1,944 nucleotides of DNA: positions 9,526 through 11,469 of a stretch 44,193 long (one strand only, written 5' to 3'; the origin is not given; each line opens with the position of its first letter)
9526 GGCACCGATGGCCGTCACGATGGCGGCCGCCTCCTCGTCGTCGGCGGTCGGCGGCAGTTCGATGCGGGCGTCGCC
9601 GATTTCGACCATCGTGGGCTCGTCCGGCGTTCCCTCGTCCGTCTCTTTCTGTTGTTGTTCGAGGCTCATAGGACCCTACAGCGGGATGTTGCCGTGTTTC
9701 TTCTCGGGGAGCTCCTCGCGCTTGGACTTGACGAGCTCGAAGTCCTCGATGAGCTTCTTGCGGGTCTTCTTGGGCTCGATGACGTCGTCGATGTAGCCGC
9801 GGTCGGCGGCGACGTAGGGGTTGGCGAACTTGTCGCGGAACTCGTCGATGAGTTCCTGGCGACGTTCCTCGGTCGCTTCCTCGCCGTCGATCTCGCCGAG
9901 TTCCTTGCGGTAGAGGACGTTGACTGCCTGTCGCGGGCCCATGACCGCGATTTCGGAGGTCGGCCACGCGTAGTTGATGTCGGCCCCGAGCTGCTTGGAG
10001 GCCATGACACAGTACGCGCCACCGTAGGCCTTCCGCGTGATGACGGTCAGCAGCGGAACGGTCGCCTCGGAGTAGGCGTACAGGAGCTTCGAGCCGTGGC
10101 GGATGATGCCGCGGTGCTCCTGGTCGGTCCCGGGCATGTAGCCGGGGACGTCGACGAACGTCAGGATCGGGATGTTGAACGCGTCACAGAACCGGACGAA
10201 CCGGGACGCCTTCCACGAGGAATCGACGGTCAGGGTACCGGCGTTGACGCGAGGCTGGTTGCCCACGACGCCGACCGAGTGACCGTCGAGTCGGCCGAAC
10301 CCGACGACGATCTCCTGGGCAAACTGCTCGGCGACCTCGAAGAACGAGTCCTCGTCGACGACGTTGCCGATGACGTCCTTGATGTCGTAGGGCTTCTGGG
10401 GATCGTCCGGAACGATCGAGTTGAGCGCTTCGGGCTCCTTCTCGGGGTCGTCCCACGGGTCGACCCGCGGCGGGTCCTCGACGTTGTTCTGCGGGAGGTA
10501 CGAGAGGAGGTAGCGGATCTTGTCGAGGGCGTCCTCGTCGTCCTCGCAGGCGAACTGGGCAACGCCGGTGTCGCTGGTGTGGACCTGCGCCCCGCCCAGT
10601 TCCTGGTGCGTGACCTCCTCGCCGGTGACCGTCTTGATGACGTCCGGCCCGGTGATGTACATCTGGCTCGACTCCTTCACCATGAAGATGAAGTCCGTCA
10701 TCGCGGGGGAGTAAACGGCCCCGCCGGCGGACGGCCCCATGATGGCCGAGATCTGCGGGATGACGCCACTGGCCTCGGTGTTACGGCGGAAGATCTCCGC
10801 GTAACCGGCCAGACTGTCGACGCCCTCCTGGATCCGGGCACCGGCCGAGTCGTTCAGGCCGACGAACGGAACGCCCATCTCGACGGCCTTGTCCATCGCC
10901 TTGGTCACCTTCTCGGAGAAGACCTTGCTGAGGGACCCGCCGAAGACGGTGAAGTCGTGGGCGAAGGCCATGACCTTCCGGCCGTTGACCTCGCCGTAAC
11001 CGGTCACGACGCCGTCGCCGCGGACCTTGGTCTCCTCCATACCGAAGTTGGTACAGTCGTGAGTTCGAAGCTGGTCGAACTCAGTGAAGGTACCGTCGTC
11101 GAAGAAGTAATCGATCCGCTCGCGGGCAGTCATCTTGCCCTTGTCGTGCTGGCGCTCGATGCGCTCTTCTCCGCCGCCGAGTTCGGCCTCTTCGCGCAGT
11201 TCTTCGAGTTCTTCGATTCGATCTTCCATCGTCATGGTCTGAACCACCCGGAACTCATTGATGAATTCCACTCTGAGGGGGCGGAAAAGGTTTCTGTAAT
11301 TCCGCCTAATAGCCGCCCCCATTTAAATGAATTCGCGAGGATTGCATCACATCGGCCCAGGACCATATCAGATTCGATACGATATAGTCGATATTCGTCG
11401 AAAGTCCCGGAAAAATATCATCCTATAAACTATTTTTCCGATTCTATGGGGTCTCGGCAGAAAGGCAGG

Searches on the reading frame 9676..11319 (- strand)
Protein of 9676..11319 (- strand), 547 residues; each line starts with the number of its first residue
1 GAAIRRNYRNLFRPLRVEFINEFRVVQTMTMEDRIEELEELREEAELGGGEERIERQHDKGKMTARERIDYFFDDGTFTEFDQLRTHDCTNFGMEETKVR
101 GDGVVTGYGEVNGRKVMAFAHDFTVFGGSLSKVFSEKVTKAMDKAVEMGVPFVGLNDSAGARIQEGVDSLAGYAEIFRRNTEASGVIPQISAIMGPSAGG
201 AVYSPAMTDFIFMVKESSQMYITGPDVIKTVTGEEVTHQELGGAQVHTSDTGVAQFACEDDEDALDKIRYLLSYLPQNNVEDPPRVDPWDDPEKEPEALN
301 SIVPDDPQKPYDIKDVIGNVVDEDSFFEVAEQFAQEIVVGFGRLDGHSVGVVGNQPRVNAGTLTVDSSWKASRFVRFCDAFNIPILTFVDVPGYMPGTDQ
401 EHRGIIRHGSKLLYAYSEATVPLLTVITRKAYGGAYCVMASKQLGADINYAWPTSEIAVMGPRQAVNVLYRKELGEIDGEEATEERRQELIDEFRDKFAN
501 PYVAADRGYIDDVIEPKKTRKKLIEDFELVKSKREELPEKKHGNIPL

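Call 64: search_protein_families(library=pfam, proteins=[window:9676-11319:-], max_evalue=0.00001)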
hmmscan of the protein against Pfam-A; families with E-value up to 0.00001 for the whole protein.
window:9676-11319:- (547 aa): 2 families
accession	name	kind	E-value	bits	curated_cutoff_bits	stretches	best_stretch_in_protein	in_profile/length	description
PF01039.27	Carboxyl_trans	-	1.5e-200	667.4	22.3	1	56-545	1-493/493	Carboxyl transferase domain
PF03255.19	ACCA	-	7.5e-13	48.8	23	1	335-444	92-210/310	Acetyl co-enzyme A carboxylase carboxyltransferase-like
